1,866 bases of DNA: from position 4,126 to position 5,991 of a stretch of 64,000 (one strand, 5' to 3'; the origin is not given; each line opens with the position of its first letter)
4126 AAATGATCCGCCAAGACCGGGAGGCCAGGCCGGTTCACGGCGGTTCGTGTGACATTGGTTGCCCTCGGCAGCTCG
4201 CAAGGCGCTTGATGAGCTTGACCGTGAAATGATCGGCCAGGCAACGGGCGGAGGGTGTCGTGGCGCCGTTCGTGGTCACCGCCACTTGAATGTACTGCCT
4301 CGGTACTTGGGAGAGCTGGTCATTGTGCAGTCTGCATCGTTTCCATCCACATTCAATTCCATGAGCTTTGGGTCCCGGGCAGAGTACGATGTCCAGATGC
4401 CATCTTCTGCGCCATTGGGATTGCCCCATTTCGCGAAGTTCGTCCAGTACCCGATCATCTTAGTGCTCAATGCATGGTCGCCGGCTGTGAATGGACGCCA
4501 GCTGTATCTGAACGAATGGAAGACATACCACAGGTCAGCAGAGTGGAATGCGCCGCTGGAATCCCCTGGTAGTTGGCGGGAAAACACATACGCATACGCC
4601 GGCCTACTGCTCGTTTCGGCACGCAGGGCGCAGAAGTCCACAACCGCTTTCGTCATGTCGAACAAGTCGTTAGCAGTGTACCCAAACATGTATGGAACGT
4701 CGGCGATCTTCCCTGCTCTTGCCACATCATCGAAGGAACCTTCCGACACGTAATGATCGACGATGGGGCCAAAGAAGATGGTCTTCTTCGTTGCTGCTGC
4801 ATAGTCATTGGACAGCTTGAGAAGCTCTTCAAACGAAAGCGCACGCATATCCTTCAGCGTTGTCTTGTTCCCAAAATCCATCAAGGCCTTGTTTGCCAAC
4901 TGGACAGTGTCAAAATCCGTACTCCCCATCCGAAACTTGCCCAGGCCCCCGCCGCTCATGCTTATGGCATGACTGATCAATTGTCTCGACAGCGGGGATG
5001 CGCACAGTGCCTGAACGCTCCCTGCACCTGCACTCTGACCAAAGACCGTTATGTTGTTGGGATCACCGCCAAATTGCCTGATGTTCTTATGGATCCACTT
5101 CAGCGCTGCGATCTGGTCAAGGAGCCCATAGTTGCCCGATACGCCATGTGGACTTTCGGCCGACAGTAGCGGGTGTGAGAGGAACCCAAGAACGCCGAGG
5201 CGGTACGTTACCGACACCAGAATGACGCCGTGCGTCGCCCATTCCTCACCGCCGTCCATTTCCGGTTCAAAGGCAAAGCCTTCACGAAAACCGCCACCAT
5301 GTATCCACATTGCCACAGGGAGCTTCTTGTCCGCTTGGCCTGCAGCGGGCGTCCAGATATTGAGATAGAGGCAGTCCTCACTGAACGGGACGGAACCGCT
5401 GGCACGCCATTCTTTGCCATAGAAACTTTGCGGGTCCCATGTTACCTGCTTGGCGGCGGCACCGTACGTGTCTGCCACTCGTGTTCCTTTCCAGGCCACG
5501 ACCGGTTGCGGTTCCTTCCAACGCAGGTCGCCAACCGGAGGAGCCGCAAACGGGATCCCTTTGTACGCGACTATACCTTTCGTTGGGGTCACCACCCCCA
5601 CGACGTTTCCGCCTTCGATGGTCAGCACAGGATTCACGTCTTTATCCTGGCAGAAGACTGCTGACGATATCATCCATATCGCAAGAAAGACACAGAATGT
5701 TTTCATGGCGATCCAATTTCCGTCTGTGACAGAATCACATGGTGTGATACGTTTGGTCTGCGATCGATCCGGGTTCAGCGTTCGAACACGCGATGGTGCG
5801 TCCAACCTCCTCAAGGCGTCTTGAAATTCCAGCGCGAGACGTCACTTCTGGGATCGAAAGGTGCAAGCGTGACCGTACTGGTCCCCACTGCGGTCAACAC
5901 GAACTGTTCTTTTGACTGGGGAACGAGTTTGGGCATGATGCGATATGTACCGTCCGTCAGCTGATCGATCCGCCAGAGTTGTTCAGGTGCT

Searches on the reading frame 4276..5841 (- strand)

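Call 48: search_protein_families(library=pfam, proteins=[window:4276-5841:-], max_evalue=0.00001)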
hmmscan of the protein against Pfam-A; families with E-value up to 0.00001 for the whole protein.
window:4276-5841:- (521 aa): 3 families
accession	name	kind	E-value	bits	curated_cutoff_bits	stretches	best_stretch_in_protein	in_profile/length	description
PF00135.34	COesterase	-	3.9e-102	343.3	27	2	70-396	2-320/515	Carboxylesterase family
PF20434.5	BD-FAE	-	8.2e-09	35.7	26.8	1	161-273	2-100/215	BD-FAE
PF07859.19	Abhydrolase_3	-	2e-08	34.7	25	1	242-297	51-108/210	alpha/beta hydrolase fold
